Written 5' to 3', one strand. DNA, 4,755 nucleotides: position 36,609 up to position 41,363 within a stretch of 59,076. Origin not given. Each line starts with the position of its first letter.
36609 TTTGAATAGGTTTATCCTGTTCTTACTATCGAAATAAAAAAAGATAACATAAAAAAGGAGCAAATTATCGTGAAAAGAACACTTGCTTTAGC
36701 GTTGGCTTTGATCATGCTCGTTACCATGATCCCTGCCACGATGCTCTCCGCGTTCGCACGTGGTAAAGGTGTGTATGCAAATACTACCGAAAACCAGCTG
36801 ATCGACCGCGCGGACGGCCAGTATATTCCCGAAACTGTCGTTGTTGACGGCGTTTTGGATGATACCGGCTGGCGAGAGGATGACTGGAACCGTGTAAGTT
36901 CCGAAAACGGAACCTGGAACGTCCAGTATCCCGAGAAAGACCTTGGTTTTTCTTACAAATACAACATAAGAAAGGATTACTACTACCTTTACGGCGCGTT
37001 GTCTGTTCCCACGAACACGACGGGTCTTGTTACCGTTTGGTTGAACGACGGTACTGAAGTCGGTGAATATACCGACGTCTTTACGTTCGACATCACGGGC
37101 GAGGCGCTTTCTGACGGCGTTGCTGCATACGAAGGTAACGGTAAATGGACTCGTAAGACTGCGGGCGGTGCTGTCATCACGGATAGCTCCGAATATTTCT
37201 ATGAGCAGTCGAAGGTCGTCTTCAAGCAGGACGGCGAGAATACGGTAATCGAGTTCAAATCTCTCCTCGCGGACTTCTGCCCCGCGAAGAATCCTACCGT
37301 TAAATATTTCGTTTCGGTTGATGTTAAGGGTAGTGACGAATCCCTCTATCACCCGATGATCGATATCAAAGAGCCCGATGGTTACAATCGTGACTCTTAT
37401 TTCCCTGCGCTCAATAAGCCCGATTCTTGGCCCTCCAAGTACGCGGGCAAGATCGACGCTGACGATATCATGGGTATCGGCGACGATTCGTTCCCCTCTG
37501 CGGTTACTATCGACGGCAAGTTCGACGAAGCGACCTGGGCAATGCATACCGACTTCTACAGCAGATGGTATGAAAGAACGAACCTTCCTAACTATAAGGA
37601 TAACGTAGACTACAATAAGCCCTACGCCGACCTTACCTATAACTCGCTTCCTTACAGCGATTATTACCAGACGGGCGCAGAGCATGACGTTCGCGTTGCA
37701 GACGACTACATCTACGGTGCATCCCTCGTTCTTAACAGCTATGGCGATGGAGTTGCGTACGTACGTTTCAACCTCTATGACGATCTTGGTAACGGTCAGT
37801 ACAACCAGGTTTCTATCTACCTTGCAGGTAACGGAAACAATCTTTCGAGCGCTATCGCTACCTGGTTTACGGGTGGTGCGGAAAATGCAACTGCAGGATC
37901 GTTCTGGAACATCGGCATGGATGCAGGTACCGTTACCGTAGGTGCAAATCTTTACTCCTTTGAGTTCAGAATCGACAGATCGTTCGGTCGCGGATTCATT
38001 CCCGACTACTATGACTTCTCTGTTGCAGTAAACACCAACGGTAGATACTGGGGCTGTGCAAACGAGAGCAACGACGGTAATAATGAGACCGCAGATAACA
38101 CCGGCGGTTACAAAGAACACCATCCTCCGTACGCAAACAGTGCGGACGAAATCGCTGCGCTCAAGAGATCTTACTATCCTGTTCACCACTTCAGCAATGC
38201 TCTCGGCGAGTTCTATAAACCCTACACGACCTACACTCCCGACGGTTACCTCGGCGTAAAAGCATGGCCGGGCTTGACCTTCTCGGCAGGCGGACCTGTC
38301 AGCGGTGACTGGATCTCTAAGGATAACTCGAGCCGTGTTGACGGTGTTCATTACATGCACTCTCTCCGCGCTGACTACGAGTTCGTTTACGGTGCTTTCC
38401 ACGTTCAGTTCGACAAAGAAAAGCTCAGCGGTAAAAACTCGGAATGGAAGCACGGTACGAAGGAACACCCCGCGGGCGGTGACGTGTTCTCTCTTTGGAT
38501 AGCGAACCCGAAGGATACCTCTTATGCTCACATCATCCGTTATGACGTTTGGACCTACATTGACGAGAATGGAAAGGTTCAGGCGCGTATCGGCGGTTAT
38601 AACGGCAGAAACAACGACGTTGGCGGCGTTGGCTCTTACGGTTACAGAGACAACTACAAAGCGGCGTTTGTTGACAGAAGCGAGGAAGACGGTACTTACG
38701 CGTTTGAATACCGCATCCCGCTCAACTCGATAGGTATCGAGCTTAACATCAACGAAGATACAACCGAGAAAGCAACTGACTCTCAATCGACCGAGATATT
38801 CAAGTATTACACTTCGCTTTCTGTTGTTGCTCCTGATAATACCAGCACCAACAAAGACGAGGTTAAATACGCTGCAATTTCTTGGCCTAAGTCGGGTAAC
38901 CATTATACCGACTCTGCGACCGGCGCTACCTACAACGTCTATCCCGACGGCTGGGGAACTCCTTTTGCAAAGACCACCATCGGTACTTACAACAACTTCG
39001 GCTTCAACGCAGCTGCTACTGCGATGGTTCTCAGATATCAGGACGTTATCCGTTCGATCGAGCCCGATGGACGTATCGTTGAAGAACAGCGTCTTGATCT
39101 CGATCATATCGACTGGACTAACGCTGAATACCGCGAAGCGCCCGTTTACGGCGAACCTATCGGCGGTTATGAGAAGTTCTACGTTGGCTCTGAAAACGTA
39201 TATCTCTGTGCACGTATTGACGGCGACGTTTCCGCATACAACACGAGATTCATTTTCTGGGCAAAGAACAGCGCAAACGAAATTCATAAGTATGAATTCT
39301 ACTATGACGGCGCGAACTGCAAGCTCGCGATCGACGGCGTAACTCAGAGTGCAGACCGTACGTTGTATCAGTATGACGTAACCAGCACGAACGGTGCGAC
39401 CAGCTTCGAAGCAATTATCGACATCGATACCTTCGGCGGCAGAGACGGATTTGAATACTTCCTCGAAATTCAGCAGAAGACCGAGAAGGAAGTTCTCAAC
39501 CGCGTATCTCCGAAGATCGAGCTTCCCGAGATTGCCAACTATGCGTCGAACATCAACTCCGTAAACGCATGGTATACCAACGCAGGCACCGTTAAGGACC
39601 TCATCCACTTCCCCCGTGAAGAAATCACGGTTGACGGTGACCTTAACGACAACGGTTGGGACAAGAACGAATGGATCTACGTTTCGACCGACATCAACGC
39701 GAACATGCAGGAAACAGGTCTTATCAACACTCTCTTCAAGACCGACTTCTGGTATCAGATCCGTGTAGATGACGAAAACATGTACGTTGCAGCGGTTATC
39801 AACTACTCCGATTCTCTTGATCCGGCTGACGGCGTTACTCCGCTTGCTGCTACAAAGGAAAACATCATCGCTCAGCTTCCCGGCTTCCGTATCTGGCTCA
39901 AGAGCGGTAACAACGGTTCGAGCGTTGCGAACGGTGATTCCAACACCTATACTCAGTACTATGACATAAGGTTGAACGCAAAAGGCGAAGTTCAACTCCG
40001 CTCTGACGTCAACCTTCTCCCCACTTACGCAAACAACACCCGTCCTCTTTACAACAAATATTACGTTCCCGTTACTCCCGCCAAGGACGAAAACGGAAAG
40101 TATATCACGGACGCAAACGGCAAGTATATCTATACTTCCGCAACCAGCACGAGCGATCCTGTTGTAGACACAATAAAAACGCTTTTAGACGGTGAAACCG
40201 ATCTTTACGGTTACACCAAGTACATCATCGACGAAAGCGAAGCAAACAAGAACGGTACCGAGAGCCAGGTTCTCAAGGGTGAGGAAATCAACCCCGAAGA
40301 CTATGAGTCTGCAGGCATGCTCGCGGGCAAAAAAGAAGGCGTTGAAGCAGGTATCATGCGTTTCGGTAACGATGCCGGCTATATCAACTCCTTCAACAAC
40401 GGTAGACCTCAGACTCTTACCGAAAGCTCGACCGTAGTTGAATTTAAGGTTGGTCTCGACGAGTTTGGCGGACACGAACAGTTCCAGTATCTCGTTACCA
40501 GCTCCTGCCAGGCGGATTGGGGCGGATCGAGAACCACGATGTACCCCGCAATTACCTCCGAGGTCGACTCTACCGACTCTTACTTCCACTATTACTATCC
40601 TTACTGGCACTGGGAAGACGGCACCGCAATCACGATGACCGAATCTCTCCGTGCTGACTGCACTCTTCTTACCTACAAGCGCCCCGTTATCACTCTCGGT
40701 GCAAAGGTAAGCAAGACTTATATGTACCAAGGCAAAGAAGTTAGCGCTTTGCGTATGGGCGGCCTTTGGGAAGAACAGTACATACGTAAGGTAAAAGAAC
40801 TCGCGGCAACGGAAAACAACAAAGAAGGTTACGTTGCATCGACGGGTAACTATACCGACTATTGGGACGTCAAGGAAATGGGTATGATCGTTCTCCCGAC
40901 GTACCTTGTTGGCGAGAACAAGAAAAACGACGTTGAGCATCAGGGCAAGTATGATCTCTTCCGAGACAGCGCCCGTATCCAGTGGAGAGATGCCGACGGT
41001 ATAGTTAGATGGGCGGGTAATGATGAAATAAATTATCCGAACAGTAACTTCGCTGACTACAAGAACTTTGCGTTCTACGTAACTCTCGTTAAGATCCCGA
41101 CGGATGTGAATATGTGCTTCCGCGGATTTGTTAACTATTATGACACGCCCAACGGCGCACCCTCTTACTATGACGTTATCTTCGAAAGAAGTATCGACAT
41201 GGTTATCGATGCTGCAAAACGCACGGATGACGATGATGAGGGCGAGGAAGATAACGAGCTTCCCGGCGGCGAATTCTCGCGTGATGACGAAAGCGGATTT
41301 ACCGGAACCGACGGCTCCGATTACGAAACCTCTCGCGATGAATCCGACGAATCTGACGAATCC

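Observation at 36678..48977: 12.3-kb single gene for a 4099-aa secreted mosaic protein with its own consensus promoter and strong terminator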

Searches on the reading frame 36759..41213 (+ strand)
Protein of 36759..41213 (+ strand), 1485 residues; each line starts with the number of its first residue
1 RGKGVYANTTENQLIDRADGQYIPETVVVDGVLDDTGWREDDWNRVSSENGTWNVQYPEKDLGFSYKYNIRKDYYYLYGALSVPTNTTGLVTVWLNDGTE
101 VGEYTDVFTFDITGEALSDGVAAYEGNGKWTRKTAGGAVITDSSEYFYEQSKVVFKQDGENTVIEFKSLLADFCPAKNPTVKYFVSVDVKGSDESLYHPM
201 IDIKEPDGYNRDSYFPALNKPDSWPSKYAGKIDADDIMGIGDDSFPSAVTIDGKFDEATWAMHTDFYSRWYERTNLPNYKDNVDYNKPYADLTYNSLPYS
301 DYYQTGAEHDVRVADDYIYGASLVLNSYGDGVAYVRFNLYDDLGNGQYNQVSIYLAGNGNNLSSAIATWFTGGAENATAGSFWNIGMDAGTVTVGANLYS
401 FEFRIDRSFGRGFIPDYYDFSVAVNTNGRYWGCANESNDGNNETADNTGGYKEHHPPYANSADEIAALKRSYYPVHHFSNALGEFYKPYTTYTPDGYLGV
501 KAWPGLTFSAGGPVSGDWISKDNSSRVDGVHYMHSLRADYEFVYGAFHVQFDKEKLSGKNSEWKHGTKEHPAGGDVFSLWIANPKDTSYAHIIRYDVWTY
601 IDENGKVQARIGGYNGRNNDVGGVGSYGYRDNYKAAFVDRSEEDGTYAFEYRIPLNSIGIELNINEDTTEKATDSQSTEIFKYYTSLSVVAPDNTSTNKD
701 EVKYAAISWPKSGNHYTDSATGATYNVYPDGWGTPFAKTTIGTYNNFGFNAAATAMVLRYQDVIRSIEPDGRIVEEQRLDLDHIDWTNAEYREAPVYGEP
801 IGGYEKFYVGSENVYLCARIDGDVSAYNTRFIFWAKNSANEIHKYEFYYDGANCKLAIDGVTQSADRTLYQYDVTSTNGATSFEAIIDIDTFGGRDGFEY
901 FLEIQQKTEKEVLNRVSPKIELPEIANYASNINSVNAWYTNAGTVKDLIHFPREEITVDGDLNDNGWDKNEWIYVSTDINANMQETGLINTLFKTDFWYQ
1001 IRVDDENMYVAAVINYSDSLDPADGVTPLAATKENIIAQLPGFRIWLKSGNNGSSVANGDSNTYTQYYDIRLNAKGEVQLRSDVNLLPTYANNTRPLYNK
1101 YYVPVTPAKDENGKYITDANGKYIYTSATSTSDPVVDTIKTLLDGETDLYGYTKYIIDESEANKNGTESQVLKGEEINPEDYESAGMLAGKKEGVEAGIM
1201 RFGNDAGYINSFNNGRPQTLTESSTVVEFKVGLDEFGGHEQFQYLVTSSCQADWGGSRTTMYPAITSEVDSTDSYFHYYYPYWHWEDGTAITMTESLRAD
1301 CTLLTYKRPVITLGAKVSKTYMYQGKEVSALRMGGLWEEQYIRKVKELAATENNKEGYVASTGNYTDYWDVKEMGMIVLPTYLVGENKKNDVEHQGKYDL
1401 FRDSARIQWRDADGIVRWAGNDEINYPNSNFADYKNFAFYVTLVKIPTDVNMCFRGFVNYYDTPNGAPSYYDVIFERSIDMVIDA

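Call 26: find_homologous_proteins(query=window:36759-41213:+, max_evalue=0.001)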
Query window:36759-41213:+ (1485 aa): 19 proteins with E <= 0.001 among 8000 candidates.
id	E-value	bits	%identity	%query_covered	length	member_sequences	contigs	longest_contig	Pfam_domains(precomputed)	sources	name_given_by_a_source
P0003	1.7e-256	873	37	100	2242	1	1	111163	PF13552.12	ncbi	-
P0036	8.4e-217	741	35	100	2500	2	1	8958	PF13552.12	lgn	-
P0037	4.5e-78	281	30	38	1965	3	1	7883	-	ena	-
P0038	5.1e-77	278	29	38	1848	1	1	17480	PF00754.32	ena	-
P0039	4.7e-74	268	30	38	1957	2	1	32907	-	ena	-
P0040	1.4e-66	243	37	19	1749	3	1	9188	-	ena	-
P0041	6.6e-62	228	30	38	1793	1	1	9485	-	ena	-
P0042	5.1e-60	222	31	37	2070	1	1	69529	-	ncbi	-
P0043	6.3e-60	221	29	38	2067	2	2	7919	-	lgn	-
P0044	9.7e-60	221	27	39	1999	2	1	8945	-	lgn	-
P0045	6.2e-59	218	35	18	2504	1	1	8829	PF13552.12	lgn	-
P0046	4.1e-58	215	30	37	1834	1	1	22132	-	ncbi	-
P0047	3.5e-56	209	28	38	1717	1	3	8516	-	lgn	-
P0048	8.7e-54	201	24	63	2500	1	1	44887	PF13552.12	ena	-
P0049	7.5e-53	198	26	41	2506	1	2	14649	PF13552.12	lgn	-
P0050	3.6e-51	192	30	37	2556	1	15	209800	PF13552.12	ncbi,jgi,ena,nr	ncbi:MAG: DUF4127 family protein [Ruminococcaceae bacterium]|nr:DUF4127 family protein [Oscillospira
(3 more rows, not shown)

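Call 81: find_encoding_contigs(protein=P0050, flank=8000, max_places=2)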
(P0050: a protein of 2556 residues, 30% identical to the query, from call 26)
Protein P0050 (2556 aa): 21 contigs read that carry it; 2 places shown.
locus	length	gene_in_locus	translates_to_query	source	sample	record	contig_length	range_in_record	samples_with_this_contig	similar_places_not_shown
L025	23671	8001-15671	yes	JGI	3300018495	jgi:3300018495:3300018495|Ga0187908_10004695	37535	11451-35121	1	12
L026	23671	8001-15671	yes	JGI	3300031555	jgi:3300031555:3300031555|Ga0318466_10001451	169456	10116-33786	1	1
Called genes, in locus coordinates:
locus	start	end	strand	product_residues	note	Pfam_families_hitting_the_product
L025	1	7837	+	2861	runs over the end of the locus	PF00754:F5_F8_type_C, PF13552:DUF4127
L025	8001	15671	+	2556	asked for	PF13552:DUF4127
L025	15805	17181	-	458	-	-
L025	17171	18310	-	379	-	PF07969:Amidohydro_3 (weak), PF01979:Amidohydro_1, PF07969:Amidohydro_3 (weak)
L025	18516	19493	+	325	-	-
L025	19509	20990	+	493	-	PF07581:Glug (faint)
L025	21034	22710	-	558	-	PF00753:Lactamase_B, PF12706:Lactamase_B_2, PF22505:RNase_J_b_CASP, PF07521:RMMBL, PF17770:RNase_J_C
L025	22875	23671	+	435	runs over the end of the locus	PF00275:EPSP_synthase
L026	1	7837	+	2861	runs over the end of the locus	PF00754:F5_F8_type_C, PF13552:DUF4127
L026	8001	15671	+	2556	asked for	PF13552:DUF4127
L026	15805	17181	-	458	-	-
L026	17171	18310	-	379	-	PF07969:Amidohydro_3 (weak), PF01979:Amidohydro_1, PF07969:Amidohydro_3 (weak)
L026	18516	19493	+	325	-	-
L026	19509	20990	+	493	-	PF07581:Glug (faint)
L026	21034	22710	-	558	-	PF00753:Lactamase_B, PF12706:Lactamase_B_2, PF22505:RNase_J_b_CASP, PF07521:RMMBL, PF17770:RNase_J_C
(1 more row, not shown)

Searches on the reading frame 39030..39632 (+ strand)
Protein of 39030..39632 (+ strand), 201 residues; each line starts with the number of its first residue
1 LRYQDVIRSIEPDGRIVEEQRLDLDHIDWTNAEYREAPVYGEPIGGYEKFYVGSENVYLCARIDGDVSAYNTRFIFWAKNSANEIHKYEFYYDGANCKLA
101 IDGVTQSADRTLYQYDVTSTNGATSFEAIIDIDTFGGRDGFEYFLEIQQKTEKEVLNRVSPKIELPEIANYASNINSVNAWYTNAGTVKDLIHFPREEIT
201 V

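Call 15: search_protein_families(library=pfam, proteins=[window:39030-39632:+], max_evalue=10)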
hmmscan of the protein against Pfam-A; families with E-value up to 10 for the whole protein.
window:39030-39632:+ (201 aa): 1 family
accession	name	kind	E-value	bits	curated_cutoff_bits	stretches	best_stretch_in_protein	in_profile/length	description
PF17957.7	Big_7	-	0.15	13.2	24.1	1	70-124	18-66/70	Bacterial Ig domain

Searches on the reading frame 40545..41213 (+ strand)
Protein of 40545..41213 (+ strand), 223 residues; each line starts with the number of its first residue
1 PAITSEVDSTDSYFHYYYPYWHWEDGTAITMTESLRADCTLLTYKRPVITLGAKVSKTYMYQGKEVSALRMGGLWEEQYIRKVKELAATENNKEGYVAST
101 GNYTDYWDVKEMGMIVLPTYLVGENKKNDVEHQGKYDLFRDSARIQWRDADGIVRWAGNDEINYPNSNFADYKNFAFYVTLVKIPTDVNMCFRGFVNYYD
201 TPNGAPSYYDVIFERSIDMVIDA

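Call 15: search_protein_families(library=pfam, proteins=[window:40545-41213:+], max_evalue=10)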
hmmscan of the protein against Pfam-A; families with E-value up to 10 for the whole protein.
window:40545-41213:+ (223 aa): 0 families

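Call 67: search_solved_structures(query=window:40545-41213:+, max_evalue=10)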
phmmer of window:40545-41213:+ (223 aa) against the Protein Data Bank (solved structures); distinct sequences matched with E-value up to 10: 2.
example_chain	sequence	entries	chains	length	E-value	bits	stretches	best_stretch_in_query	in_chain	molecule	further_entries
4nz1_A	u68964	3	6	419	0.28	14.1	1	80-181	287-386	Deacetylase DA1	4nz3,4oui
4ny2_A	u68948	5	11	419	0.28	14.1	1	80-181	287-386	Deacetylase DA1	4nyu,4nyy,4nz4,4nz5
